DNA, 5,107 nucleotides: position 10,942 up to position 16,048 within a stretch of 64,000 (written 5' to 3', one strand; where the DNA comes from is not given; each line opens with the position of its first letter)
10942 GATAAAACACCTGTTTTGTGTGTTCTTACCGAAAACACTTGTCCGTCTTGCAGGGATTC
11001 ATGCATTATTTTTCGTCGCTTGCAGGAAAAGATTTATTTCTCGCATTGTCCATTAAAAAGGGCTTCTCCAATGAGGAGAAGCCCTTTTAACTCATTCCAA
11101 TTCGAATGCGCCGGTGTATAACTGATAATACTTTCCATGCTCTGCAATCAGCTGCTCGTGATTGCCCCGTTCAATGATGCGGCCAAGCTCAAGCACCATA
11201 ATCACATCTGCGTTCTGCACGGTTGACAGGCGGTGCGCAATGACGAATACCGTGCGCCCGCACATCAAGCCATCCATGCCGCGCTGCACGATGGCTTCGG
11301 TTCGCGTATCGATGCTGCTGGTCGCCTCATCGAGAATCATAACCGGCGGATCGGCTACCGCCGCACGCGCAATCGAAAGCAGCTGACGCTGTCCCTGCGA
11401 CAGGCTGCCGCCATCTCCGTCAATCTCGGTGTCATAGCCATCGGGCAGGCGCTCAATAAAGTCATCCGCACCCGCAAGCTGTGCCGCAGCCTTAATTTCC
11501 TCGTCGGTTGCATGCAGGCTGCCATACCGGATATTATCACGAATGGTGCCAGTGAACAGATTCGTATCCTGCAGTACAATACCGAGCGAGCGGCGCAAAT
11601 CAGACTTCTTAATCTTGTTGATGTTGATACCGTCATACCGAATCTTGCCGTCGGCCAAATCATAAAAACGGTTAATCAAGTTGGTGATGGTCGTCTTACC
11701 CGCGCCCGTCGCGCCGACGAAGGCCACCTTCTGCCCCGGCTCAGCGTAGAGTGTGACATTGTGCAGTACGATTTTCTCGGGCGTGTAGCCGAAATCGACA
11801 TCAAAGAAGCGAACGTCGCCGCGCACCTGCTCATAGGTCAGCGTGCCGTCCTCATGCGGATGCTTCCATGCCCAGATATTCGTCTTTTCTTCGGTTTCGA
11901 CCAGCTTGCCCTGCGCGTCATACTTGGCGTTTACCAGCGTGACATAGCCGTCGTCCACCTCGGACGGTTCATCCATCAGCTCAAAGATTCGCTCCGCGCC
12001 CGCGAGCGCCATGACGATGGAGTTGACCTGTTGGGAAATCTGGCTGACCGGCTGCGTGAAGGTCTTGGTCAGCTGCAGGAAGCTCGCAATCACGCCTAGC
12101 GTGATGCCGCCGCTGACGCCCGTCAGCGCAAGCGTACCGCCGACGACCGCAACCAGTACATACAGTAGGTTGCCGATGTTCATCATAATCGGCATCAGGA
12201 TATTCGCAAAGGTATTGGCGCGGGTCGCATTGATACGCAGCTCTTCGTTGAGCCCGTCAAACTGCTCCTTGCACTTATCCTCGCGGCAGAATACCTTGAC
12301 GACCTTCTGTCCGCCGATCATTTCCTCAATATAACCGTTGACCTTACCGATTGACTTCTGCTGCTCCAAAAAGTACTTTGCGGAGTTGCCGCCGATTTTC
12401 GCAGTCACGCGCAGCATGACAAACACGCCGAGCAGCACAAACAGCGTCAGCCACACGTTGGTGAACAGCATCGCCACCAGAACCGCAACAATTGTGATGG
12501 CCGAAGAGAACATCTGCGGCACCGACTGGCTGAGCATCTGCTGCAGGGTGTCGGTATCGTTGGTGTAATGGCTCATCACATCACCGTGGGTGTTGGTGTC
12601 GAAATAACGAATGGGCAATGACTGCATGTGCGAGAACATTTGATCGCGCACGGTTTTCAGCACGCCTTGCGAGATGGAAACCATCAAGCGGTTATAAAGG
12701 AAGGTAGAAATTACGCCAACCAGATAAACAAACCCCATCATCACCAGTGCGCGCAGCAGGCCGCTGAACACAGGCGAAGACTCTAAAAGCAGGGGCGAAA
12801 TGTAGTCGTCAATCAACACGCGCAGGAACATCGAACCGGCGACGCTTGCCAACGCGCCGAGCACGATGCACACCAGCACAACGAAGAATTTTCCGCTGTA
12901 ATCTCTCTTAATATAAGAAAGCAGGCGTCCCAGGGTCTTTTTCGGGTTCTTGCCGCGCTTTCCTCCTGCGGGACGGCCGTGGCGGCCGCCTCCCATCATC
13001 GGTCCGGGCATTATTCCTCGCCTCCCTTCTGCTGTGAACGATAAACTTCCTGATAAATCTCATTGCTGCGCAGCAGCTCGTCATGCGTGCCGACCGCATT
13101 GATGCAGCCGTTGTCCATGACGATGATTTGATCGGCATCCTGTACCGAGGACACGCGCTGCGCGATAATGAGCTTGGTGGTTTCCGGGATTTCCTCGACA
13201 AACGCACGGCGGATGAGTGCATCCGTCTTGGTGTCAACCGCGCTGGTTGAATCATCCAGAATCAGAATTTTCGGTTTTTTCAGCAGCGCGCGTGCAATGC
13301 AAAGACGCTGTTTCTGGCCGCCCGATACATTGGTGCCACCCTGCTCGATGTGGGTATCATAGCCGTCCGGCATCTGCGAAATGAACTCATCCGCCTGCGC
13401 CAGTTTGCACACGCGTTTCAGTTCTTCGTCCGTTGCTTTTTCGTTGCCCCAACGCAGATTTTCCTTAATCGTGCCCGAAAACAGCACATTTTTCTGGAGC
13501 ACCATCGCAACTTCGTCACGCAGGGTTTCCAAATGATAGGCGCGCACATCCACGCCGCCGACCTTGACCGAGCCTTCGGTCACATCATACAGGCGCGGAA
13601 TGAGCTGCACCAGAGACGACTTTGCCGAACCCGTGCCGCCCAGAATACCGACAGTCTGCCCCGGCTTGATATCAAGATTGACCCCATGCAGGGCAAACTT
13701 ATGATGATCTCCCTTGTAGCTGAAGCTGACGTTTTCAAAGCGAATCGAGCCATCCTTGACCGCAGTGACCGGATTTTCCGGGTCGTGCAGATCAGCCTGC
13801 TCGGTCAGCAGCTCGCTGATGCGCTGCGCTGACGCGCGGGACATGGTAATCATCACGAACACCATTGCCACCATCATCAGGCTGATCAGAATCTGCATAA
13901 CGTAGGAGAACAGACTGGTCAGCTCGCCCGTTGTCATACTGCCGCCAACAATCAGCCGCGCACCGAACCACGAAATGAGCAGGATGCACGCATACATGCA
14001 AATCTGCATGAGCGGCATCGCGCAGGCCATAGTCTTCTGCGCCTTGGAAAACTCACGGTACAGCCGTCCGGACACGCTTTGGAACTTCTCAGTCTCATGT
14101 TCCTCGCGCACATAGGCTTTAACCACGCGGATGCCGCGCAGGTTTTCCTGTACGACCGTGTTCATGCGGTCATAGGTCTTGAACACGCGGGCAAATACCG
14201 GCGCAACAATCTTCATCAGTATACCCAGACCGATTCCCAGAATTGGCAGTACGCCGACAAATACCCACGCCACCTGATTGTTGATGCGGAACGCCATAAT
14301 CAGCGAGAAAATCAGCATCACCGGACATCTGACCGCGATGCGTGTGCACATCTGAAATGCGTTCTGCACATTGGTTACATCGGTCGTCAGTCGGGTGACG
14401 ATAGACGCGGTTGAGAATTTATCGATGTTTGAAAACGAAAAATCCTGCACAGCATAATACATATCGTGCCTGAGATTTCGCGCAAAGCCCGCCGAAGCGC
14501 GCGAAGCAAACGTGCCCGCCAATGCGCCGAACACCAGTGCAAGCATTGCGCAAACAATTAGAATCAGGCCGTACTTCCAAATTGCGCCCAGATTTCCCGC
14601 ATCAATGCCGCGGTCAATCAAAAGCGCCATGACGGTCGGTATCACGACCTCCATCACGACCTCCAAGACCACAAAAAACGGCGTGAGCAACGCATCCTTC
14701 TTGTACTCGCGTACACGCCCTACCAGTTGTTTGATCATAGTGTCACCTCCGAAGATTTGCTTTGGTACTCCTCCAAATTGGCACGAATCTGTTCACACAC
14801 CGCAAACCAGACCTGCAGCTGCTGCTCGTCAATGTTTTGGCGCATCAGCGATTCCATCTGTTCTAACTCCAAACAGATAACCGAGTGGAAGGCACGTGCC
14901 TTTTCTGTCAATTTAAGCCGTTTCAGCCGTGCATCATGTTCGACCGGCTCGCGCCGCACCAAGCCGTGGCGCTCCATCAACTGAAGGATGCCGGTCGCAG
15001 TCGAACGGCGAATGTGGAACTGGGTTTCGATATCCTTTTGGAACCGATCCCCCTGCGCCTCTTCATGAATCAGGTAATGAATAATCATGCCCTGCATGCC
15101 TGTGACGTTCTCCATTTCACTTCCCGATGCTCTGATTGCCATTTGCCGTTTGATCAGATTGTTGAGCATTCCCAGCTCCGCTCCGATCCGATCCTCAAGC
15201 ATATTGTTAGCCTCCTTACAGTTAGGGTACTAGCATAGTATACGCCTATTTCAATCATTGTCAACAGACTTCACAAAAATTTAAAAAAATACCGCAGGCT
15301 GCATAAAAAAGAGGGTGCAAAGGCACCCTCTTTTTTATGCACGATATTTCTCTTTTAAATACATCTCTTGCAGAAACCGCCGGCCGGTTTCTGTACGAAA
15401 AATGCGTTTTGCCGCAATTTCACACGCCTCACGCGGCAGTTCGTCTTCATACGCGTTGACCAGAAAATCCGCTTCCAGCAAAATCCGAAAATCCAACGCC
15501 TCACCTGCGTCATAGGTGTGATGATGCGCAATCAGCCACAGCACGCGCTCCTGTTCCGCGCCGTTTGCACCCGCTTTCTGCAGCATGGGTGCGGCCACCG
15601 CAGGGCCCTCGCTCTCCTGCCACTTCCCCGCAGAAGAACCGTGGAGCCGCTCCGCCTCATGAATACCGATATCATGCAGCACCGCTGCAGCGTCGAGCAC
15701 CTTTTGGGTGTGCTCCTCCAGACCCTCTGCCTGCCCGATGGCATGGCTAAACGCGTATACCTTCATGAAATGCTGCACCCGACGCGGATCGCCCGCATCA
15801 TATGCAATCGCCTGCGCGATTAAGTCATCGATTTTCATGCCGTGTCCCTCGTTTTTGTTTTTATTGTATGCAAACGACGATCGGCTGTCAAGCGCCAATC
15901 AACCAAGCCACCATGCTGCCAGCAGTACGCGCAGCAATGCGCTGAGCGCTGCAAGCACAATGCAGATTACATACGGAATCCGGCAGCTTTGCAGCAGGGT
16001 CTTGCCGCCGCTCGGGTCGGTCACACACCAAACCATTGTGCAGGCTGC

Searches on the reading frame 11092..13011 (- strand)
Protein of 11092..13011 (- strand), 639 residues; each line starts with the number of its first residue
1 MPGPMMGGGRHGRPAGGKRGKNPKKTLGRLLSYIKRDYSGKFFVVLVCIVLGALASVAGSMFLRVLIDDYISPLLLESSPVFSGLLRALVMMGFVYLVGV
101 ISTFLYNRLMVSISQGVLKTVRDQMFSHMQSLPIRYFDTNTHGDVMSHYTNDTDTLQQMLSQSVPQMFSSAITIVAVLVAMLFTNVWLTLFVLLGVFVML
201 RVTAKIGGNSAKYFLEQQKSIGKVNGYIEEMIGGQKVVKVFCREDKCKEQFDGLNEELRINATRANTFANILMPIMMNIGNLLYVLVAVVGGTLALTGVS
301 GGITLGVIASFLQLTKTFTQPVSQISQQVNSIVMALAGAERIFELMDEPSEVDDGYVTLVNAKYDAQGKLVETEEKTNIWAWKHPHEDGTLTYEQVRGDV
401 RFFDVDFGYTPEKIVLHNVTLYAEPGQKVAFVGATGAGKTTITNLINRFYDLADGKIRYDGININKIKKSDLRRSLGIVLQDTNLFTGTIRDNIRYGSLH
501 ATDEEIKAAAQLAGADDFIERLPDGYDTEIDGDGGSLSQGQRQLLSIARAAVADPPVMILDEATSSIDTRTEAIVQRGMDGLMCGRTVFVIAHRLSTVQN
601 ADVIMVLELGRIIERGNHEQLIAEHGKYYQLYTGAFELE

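Call 9: search_protein_families(library=ncbifam, proteins=[window:11092-13011:-], max_evalue=0.00001)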
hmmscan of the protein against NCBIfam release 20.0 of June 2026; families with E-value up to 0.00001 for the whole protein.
window:11092-13011:- (639 aa): 168 families (the best 25 are shown)
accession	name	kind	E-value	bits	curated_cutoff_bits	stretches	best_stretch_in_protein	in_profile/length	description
TIGR02203.1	MsbA_lipidA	equivalog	3.3e-122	408.9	602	2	364-633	296-567/572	lipid A export permease/ATP-binding protein MsbA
TIGR02204.1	MsbA_rel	hypoth_equivalog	3.5e-115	385.9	780.4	2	383-631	322-571/576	ABC transporter, permease/ATP-binding protein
NF052233.1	CphA_assoc_ABC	equivalog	1.4e-107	360.9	880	2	391-634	500-742/766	cyanophycin metabolism-associated ABC transporter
TIGR00958.1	3a01208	subfamily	1.4e-104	350.8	874.6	2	387-631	466-710/711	antigen peptide transporter 2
NF045513.1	HepA_fam_ABC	equivalog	1.8e-100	337.2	725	2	387-632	361-606/610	heterocyst formation ABC transporter subunit HepA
NF008381.0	PRK11176.1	equivalog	8.3e-100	334.8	867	2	370-633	312-577/582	lipid A ABC transporter ATP-binding protein/permease MsbA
NF010178.0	PRK13657.1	equivalog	7e-98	328.5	733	2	387-633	322-568/588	glucan ABC transporter ATP-binding protein/ permease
TIGR03796.1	NHLM_micro_ABC1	equivalog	1.8e-95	320.7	853.3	1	18-631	133-708/710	NHLP family bacteriocin export ABC transporter peptidase/permease/ATPase subunit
TIGR01846.1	type_I_sec_HlyB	subfamily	8.8e-95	318.4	725.55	2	385-633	441-690/694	type I secretion system permease/ATPase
NF000475.1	tet_ABC_46_B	exception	1e-88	298.4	1250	2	386-631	325-570/578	tetracycline efflux ABC transporter Tet(46) subunit B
TIGR03797.1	NHLM_micro_ABC2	equivalog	2.6e-84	284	709.4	2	378-632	430-682/686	NHLP bacteriocin export ABC transporter permease/ATPase subunit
NF008056.1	PRK10790.1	equivalog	7e-83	279.1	746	2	396-633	337-573/584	SmdB family multidrug efflux ABC transporter permease/ATP-binding protein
TIGR03375.1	type_I_sec_LssB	subfamily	1.9e-81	274.4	693.1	2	385-624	451-691/696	type I secretion system permease/ATPase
TIGR01192.1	chvA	subfamily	1.3e-76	258.5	585.4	1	363-632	299-567/585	glucan export ABC transporter ATP-binding protein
TIGR01193.1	bacteriocin_ABC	subfamily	1.3e-75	255.3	523.85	2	393-633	467-707/708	peptide cleavage/export ABC transporter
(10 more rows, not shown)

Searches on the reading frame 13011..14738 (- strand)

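Call 9: search_protein_families(library=ncbifam, proteins=[window:13011-14738:-], max_evalue=0.00001)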
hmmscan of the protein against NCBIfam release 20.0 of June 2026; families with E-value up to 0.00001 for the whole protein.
window:13011-14738:- (575 aa): 177 families (the best 25 are shown)
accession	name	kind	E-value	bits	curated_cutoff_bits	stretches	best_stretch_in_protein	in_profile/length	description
TIGR02204.1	MsbA_rel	hypoth_equivalog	4.8e-117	392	780.4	1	4-569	8-575/576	ABC transporter, permease/ATP-binding protein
TIGR02203.1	MsbA_lipidA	equivalog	1.6e-110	370.3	602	1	3-570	3-570/572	lipid A export permease/ATP-binding protein MsbA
TIGR00958.1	3a01208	subfamily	1.4e-101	341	874.6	1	3-564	150-709/711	antigen peptide transporter 2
NF052233.1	CphA_assoc_ABC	equivalog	1.1e-96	324.9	880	1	18-572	201-746/766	cyanophycin metabolism-associated ABC transporter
NF045513.1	HepA_fam_ABC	equivalog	1.8e-95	320.6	725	1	45-560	86-600/610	heterocyst formation ABC transporter subunit HepA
NF008381.0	PRK11176.1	equivalog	7.5e-90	301.9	867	1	3-569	14-579/582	lipid A ABC transporter ATP-binding protein/permease MsbA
TIGR01846.1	type_I_sec_HlyB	subfamily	6.8e-88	295.7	725.55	1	24-570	150-693/694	type I secretion system permease/ATPase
NF010178.0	PRK13657.1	equivalog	1.7e-85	287.6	733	1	51-569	53-570/588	glucan ABC transporter ATP-binding protein/ permease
NF008055.0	PRK10789.1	equivalog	8.8e-85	285.3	845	1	21-570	23-572/590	SmdA family multidrug ABC transporter permease/ATP-binding protein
TIGR03375.1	type_I_sec_LssB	subfamily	3.9e-82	276.6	693.1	1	136-559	270-692/696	type I secretion system permease/ATPase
TIGR03796.1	NHLM_micro_ABC1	equivalog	1.9e-78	264.4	853.3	1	2-565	142-708/710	NHLP family bacteriocin export ABC transporter peptidase/permease/ATPase subunit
NF008364.0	PRK11160.1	equivalog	2.4e-76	257.6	630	1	87-567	93-573/575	heme ABC transporter ATP-binding protein/permease CydC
TIGR03797.1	NHLM_micro_ABC2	equivalog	9e-75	252.5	709.4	1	8-569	130-685/686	NHLP bacteriocin export ABC transporter permease/ATPase subunit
NF008056.1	PRK10790.1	equivalog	4e-69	233.7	746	1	2-572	11-578/584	SmdB family multidrug efflux ABC transporter permease/ATP-binding protein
NF000474.1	tet_ABC_46_A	exception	5.2e-69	233.2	1250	1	30-572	29-571/574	tetracycline efflux ABC transporter Tet(46) subunit A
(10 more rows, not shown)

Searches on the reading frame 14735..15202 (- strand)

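Call 9: search_protein_families(library=ncbifam, proteins=[window:14735-15202:-], max_evalue=0.00001)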
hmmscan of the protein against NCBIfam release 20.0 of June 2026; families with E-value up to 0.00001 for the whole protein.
window:14735-15202:- (155 aa): 5 families
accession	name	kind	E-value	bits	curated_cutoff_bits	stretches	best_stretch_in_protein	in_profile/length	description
TIGR04472.1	reg_rSAM_mob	hypoth_equivalog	1.6e-10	41.1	240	1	28-147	24-140/141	radical SAM mobile pair system MarR family transcriptional regulator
NF052638.1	TransRegOhrRVib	equivalog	2.8e-07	30.4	200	1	55-143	54-140/141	transcriptional regulator OhrR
TIGR02337.1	HpaR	equivalog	4.9e-07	29.6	121.2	1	31-131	24-121/130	homoprotocatechuate degradation operon regulator HpaR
NF053777.1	Saro0803TransReg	equivalog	9e-07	28.7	200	1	43-137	44-136/140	Saro_0803 family transcriptional regulator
NF002926.0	PRK03573.1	equivalog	3.3e-06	27.1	120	1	55-149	49-143/144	transcriptional regulator SlyA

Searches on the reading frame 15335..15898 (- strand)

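Call 9: search_protein_families(library=ncbifam, proteins=[window:15335-15898:-], max_evalue=0.00001)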
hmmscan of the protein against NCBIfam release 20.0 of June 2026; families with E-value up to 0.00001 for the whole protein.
window:15335-15898:- (187 aa): 0 families

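Call 22: search_protein_families(library=pfam, proteins=[window:15335-15898:-], max_evalue=0.01)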
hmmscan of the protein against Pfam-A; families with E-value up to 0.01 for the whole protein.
window:15335-15898:- (187 aa): 1 family
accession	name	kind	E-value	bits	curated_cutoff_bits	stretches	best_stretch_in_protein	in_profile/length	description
PF01966.28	HD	-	3.2e-05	24.6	22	1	40-158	1-104/116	HD domain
